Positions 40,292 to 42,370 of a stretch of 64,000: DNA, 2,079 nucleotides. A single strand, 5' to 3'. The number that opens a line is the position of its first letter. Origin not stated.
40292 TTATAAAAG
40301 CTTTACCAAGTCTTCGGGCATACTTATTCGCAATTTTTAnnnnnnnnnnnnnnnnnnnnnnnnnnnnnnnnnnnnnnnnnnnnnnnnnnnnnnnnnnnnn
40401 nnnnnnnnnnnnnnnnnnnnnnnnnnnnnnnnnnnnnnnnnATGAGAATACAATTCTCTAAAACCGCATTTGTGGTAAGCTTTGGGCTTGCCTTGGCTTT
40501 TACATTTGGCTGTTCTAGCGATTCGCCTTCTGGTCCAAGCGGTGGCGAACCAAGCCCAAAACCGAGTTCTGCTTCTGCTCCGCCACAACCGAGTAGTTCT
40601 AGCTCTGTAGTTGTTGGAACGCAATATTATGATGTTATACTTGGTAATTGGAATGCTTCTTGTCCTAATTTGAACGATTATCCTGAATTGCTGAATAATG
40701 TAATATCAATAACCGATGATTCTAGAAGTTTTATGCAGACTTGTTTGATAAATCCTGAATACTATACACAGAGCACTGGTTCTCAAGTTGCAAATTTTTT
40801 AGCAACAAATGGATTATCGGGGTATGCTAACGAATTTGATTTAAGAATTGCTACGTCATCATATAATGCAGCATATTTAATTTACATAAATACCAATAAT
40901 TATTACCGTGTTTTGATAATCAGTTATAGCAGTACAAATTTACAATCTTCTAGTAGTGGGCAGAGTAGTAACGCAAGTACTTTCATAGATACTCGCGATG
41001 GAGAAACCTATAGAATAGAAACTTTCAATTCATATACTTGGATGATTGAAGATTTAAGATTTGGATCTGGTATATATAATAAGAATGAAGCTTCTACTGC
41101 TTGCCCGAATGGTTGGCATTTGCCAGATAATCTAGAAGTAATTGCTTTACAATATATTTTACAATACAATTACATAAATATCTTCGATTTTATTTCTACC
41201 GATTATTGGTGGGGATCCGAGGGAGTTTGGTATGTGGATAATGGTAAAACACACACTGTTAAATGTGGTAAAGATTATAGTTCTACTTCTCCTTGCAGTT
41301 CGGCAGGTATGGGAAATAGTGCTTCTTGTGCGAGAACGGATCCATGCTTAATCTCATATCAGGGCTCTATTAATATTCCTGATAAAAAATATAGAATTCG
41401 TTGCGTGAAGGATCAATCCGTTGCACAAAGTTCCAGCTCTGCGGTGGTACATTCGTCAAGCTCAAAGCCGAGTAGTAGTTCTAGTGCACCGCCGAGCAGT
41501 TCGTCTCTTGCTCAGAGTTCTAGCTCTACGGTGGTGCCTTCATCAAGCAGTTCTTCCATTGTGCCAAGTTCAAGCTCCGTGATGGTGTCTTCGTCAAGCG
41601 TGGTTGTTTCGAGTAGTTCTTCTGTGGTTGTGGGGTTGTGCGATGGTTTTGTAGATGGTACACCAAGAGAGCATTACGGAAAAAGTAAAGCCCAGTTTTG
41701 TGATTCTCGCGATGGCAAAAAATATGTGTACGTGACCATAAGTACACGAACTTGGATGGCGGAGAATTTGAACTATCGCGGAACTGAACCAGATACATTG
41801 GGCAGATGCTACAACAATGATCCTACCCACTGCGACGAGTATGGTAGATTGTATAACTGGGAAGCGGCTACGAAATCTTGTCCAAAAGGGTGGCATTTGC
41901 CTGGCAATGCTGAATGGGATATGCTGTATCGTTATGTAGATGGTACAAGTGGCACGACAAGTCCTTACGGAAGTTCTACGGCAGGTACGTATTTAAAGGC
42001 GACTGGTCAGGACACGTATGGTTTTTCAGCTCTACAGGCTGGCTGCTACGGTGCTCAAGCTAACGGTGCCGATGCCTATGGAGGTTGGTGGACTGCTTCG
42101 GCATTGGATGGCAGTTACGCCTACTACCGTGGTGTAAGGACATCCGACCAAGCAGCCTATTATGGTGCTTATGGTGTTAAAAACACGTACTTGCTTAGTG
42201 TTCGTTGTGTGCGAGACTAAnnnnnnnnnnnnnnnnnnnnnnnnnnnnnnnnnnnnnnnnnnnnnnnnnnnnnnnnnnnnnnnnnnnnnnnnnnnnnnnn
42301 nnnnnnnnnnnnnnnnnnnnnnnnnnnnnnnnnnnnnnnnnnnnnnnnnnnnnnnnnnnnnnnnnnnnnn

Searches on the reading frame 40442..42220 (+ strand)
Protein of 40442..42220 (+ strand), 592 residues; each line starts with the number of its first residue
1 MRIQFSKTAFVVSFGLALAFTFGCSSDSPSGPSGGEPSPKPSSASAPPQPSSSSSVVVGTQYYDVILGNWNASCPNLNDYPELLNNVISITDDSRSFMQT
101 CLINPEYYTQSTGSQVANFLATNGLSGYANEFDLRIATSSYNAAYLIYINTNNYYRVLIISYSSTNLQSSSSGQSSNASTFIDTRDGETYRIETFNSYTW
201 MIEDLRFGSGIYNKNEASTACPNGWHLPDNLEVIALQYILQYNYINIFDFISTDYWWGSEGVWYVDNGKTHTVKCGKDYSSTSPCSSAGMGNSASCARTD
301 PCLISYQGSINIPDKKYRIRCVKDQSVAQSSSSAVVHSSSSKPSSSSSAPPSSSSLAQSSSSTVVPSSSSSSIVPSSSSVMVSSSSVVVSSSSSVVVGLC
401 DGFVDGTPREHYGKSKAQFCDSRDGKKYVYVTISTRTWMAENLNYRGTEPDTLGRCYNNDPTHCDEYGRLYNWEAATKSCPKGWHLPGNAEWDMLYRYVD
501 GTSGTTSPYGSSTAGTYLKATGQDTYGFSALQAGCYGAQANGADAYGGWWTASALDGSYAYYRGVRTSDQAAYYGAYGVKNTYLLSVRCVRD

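Call 89: search_protein_families(library=pfam, proteins=[window:40442-42220:+], max_evalue=0.01)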
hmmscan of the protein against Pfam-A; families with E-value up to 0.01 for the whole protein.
window:40442-42220:+ (592 aa): 1 family
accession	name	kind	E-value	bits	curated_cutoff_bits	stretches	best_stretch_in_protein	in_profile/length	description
PF09603.15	Fib_succ_major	-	1.4e-27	97.6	33.9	1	431-591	1-187/187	Fibrobacter succinogenes major domain (Fib_succ_major)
